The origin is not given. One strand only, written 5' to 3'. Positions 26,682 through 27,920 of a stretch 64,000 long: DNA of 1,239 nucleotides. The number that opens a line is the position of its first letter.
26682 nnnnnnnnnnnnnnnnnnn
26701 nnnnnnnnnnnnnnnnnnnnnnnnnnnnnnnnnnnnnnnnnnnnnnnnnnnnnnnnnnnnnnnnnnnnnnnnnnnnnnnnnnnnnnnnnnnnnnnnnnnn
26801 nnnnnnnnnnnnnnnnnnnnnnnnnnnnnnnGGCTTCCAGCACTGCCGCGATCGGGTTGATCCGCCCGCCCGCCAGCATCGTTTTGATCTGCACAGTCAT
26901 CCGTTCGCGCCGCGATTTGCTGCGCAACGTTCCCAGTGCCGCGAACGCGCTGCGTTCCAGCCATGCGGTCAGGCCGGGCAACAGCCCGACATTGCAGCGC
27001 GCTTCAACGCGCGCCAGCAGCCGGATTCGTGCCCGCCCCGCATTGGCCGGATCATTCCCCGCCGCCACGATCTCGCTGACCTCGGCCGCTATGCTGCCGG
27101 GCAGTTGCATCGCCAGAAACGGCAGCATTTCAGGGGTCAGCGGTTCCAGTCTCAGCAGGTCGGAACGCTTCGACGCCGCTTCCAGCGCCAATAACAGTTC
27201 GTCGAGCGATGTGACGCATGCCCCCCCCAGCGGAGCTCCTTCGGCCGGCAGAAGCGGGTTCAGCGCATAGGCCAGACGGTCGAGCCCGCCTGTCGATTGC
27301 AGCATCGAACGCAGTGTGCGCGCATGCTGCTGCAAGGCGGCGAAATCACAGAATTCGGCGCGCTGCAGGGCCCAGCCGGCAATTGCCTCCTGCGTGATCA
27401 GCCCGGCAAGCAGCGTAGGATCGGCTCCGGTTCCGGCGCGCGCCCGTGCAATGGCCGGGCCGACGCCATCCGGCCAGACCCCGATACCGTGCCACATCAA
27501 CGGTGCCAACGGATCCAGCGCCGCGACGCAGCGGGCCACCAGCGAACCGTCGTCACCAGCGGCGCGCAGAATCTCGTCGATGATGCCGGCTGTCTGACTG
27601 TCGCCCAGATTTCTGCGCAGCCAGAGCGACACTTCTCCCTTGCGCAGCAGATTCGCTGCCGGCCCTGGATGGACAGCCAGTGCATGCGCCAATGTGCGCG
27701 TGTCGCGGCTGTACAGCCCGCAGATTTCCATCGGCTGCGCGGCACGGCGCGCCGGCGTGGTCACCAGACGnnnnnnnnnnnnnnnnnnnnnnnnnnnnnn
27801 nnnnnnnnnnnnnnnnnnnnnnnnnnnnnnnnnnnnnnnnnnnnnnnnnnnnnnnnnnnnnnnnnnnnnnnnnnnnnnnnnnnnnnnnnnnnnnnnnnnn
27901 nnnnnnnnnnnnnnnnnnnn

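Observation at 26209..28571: Tail-anchored pseudokinase translationally coupled to a small polytopic membrane protein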

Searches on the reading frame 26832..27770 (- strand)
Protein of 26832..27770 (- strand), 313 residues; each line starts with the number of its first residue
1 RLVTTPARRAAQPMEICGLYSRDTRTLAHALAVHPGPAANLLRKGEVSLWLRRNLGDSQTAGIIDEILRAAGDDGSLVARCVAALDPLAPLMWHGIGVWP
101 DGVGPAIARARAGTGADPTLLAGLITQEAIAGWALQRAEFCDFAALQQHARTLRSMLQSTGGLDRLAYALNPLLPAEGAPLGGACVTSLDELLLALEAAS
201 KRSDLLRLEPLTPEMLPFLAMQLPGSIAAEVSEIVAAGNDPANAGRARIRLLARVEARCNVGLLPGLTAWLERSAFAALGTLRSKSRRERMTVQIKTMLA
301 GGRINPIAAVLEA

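Call 44: search_solved_structures(query=A2, max_evalue=10)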
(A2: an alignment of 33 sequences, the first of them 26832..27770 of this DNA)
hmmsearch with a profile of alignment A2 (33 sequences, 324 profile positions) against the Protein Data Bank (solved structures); distinct sequences matched with E-value up to 10: 10.
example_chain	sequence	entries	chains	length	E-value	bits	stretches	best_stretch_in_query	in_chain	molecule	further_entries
5mfi_A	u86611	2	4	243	3e-06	30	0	274-324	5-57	YIII(Dq.V2)4CqI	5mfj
4d49_A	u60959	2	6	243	1e-05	28.3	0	274-324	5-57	ARMADILLO REPEAT PROTEIN ARM00027 | YIII(Dq.V1)4CPAF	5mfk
5mfb_A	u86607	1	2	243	5.1e-05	26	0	274-324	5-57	YIII(Dq)4CqI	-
4d4e_A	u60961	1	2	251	0.00028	23.5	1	269-324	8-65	ARMADILLO REPEAT PROTEIN ARM00016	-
1eyx_B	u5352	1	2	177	0.098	15.2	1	173-241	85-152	R-PHYCOERYTHRIN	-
9o61_B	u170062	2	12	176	0.1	15.1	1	173-244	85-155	R-phycoerythrin class I beta subunit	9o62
1b8d_B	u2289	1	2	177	0.15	14.6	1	173-245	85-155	PROTEIN (RHODOPHYTAN PHYCOERYTHRIN (BETA CHAIN))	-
9mgb_B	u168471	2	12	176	0.2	14.2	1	173-240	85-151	R-phycoerythrin beta chain | R-phycoerythrin class I beta subunit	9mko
8u0f_C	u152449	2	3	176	0.21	14.1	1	173-240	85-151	Bacterial fluorescent protein beta | Fluorescent protein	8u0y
5y6p_f2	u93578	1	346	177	0.25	13.8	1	173-245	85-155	R-phycoerythrin beta chain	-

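Call 48: predict_structure(alignment_id=A2)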
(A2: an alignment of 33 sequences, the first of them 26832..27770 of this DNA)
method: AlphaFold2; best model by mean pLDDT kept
length: 313 residues; sequences in the alignment: 33
mean_pLDDT: 93.5   pTM: 0.82
mean pLDDT of the five models: 93.5, 92.3, 91.2, 91.0, 80.0
residues with pLDDT >= 90: 276; 70-90: 32; 50-70: 3; < 50: 2
segments of 3 or more residues with pLDDT < 50: none
pLDDT, mean of each block of 10 residues (from residue 1): 70 96 96 97 98 96 96 92 94 89 91 91 95 92 94 92 92 94 96 98 95 95 92 90 95 96 96 94 95 96 97 92
secondary structure, 60 per line:
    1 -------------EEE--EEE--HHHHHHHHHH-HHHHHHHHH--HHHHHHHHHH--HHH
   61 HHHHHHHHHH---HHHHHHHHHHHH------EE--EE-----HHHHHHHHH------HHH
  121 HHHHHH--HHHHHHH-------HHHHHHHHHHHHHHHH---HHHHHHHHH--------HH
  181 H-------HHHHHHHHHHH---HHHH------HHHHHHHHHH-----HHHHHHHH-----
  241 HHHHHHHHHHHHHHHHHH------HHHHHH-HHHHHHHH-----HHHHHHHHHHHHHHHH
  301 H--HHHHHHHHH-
elements in order: E14-16 E19-21 H24-33 H35-43 H46-55 H58-70 H74-85 H103-111 H118-126 H129-135 H143-158 H162-170 H189-199 H203-206 H213-222 H228-235 H241-258 H265-270 H272-279 H285-301 H304-312

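Call 50: fold_search(model_id=the predicted structure, library=pdb)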
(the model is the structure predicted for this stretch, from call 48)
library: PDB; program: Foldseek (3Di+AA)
matches with E <= 10: 82; with E <= 0.001: 0
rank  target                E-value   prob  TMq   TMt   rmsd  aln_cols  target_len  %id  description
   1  5n2r                  2.1e+00  0.06  0.15  0.13  26.9       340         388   12  Crystal structure of stabilized A2A adenosine receptor A2AR-StaR2-bRIL in complex with PSB36 at 2.8A resolution (released 2017-07-26)
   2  5uvi                  2.2e+00  0.06  0.15  0.13  26.4       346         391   12  Serial Millisecond Crystallography of Membrane and Soluble Protein Micro-crystals using Synchrotron Radiation (released 2017-05-24)
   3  1n7r_A                2.3e+00  0.07  0.19  0.10  20.6       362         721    9  Streptococcus pneumoniae Hyaluronate Lyase W291A/W292A/F343V Mutant complex with hexasaccharide hyaluronan (released 2002-12-31)
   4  7wc7                  2.5e+00  0.06  0.15  0.13  25.5       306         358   13  Crystal structure of serotonin 2A receptor in complex with lisuride (released 2022-01-26)
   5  3v8g_F                2.7e+00  0.03  0.14  0.11  26.7       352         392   11  Crystal structure of an asymmetric trimer of a glutamate transporter homologue (GltPh) (released 2012-02-15)
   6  3o4z_A                2.9e+00  0.08  0.20  0.15  13.3       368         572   12  Tel2 structure and function in the Hsp90-dependent maturation of mTOR and ATR complexes (released 2010-09-15)
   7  7w55_R                3.1e+00  0.03  0.12  0.13  25.4       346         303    8  Cryo-EM structure of the neuromedin U-bound neuromedin U receptor 2-Gq protein complex (released 2022-04-20)
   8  6ps7                  3.2e+00  0.04  0.15  0.13  26.2       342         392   11  XFEL A2aR structure by ligand exchange from LUF5843 to ZM241385. (released 2019-11-13)
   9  3v8g_C                3.2e+00  0.02  0.13  0.11  27.1       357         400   12  Crystal structure of an asymmetric trimer of a glutamate transporter homologue (GltPh) (released 2012-02-15)
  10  4eiy                  3.5e+00  0.04  0.16  0.13  26.6       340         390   12  Crystal structure of the chimeric protein of A2aAR-BRIL in complex with ZM241385 at 1.8A resolution (released 2012-07-25)
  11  8evm_C                3.8e+00  0.04  0.13  0.14  19.9       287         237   15  De novo design of chlorophyll special pair containing protein assemblies (released 2024-05-15)
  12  8ejk_R                3.8e+00  0.02  0.11  0.13  26.3       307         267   15  Structure of FFAR1-Gq complex bound to TAK-875 in a lipid nanodisc (released 2023-05-24)
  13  8rw7                  4.0e+00  0.04  0.16  0.13  26.6       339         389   12  Crystal structure of the adenosine A2A receptor in complex with the synthetic photoswitch 'StilSwitch1 (released 2025-01-08)
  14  9qpq_I                4.2e+00  0.04  0.15  0.15  16.1       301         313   11  The structure of the COPI leaf bound to GOLPH3 (released 2025-10-22)
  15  5iu4                  4.2e+00  0.03  0.15  0.13  26.9       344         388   14  Crystal structure of stabilized A2A adenosine receptor A2AR-StaR2-bRIL in complex with ZM241385 at 1.7A resolution (released 2016-06-29)
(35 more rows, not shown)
